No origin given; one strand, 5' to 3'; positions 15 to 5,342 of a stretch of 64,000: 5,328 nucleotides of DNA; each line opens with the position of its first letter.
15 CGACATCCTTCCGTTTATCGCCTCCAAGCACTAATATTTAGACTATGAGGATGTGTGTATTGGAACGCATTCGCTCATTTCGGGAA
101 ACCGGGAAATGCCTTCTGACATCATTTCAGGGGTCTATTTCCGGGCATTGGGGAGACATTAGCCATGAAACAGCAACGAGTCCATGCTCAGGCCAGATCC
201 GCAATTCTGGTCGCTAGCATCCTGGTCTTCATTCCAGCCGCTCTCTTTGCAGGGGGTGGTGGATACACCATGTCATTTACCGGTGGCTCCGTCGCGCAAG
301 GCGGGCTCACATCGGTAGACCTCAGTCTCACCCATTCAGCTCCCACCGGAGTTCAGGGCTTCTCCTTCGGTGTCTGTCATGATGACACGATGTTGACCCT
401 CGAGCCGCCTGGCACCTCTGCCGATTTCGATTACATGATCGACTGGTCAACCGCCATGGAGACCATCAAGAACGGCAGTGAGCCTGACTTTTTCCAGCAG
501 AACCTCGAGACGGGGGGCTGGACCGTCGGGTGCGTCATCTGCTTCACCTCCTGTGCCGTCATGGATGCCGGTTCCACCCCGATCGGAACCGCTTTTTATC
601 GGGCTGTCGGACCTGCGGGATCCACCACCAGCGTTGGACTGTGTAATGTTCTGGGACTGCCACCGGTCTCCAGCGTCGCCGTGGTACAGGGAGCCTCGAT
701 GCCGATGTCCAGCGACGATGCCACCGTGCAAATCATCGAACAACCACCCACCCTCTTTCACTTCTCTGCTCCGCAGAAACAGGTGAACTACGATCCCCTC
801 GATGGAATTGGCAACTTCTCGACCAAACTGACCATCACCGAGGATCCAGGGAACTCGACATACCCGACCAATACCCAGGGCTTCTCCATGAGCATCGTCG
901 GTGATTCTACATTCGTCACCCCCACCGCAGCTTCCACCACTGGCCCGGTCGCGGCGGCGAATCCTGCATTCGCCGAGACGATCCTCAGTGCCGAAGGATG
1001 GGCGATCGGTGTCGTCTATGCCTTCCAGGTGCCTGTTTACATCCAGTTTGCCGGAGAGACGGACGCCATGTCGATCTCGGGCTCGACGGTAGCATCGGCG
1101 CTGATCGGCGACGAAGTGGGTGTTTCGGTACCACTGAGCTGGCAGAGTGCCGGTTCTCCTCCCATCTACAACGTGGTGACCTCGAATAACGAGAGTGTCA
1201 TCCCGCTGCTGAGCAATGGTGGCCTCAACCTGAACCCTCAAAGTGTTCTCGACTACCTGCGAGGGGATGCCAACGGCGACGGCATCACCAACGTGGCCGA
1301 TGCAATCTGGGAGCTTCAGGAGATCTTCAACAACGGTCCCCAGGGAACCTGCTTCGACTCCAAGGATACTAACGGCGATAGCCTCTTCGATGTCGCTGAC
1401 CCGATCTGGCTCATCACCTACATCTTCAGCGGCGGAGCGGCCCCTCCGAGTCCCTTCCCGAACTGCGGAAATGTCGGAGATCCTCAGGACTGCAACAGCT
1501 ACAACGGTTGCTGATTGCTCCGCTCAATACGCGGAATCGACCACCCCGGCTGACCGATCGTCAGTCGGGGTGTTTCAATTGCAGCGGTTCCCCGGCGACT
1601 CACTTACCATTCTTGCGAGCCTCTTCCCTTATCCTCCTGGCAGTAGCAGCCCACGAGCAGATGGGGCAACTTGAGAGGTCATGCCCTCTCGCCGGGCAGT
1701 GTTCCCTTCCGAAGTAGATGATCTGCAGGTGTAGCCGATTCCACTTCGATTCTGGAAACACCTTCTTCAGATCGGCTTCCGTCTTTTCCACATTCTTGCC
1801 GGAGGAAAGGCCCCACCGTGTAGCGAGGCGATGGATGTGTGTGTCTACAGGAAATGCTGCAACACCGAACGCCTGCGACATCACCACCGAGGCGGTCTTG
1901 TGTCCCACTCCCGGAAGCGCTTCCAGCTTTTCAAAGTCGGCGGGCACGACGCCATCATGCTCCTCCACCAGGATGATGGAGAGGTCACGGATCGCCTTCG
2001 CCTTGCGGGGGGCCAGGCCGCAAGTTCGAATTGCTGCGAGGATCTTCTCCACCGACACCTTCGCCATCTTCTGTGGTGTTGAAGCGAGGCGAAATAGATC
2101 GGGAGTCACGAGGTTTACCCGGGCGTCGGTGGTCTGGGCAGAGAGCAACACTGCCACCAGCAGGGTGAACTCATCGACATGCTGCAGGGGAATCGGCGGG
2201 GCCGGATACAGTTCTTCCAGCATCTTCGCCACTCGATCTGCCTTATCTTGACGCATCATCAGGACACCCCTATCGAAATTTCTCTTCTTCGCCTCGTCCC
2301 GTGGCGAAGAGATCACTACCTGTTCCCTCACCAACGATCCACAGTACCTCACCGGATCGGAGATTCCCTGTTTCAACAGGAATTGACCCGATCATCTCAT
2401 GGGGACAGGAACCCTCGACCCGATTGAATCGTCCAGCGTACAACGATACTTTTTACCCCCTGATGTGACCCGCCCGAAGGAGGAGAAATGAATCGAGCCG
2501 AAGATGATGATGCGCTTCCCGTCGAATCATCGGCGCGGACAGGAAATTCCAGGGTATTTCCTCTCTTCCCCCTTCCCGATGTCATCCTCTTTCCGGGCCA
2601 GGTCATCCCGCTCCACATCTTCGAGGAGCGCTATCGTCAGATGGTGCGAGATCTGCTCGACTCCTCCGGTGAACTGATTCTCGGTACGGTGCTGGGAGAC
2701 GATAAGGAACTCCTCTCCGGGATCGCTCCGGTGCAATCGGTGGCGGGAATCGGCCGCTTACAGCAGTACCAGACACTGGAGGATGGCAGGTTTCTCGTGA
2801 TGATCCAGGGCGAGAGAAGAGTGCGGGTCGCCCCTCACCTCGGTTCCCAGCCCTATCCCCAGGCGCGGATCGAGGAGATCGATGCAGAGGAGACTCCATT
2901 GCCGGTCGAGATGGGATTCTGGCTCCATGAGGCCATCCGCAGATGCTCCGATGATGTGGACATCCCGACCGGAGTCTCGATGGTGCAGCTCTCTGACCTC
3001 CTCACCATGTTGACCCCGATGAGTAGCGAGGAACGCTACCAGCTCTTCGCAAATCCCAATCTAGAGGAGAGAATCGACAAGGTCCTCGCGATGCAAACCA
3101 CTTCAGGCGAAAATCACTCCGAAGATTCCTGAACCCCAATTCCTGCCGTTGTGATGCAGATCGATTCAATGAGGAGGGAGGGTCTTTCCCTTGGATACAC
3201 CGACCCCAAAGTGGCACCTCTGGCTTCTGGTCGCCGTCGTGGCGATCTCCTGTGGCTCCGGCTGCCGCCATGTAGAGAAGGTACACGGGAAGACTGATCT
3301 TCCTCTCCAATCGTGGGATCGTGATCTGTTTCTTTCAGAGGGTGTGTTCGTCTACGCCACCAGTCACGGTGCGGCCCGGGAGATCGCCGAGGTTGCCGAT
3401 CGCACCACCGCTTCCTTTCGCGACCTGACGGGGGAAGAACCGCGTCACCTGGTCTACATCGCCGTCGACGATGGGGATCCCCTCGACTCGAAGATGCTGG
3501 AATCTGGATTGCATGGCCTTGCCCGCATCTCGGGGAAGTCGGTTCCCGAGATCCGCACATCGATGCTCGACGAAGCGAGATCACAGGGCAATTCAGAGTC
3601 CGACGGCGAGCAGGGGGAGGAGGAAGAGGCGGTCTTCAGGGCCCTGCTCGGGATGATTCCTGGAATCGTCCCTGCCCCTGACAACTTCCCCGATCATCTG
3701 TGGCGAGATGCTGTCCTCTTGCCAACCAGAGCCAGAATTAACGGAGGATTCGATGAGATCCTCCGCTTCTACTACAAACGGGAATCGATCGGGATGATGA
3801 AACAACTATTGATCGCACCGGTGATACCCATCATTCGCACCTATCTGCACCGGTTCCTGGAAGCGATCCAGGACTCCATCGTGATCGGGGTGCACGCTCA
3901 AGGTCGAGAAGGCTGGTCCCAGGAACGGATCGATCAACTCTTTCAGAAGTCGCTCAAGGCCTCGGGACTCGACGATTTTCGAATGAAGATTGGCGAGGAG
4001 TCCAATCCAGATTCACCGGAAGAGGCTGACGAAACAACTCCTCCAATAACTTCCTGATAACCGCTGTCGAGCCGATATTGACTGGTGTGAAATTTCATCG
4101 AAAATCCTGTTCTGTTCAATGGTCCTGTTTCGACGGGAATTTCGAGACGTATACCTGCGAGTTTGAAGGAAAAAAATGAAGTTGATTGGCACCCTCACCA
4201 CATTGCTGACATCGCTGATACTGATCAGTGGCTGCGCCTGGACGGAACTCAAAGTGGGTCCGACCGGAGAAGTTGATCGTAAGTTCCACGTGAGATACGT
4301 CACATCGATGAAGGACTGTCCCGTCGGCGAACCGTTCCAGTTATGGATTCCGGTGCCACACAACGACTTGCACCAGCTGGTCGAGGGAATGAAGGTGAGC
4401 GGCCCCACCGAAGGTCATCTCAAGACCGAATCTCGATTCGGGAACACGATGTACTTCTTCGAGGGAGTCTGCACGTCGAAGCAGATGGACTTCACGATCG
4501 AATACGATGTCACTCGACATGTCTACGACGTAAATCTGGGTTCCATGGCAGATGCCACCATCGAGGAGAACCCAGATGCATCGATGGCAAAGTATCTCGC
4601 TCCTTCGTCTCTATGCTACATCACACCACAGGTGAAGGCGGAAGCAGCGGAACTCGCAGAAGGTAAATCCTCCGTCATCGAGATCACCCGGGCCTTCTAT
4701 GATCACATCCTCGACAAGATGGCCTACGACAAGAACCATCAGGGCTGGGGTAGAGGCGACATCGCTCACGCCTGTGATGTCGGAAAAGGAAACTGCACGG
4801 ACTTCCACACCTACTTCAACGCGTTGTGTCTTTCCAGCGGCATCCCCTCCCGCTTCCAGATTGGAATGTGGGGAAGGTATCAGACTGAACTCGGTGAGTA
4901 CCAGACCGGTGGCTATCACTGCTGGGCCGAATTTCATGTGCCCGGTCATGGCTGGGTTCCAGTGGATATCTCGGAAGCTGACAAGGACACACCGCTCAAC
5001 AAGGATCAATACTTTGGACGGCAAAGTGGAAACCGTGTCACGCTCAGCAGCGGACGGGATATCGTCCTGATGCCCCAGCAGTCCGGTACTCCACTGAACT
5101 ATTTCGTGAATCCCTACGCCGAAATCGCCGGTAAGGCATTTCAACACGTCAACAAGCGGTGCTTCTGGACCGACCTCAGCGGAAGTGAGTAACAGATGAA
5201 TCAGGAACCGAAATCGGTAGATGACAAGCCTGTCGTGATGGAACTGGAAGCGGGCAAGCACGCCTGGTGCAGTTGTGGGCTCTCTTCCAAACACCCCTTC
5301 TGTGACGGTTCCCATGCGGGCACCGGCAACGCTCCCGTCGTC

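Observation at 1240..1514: Conserved Cys-rich extreme C-terminal tail after the dockerin-like module in four proteins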

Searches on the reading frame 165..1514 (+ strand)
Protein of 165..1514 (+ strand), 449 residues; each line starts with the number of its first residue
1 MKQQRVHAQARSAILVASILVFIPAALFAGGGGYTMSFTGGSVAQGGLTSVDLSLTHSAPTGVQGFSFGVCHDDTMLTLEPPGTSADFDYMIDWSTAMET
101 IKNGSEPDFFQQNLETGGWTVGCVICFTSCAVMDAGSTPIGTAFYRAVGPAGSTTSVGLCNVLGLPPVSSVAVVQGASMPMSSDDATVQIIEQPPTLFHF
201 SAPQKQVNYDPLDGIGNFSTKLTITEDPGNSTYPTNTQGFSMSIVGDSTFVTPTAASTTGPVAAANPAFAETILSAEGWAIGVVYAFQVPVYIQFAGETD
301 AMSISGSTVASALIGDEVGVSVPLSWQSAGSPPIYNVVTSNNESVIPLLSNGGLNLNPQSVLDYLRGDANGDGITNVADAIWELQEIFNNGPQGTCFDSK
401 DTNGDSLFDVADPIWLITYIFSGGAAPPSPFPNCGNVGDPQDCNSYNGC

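Call 12: search_protein_families(library=ncbifam, proteins=[window:165-1514:+], max_evalue=1)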
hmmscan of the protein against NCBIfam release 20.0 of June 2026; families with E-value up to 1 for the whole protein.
window:165-1514:+ (449 aa): 0 families

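Call 13: search_protein_families(library=pfam, proteins=[window:165-1514:+], max_evalue=1)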
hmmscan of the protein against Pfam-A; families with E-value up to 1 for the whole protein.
window:165-1514:+ (449 aa): 0 families

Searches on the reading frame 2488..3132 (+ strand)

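Call 63: search_protein_families(library=pfam, proteins=[window:2488-3132:+], max_evalue=0.001)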
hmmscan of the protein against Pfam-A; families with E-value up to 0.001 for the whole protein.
window:2488-3132:+ (214 aa): 1 family
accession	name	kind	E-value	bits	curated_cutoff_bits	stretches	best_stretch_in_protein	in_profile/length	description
PF02190.22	LON_substr_bdg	-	4.5e-30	105.5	28.7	1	24-201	2-196/200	ATP-dependent protease La (LON) substrate-binding domain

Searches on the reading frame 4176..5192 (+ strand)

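Call 63: search_protein_families(library=pfam, proteins=[window:4176-5192:+], max_evalue=0.001)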
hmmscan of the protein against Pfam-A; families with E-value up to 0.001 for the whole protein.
window:4176-5192:+ (338 aa): 1 family
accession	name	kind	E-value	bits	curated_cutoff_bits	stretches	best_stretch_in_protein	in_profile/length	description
PF01841.26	Transglut_core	-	1.4e-21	77.3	23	1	157-264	4-107/108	Transglutaminase-like superfamily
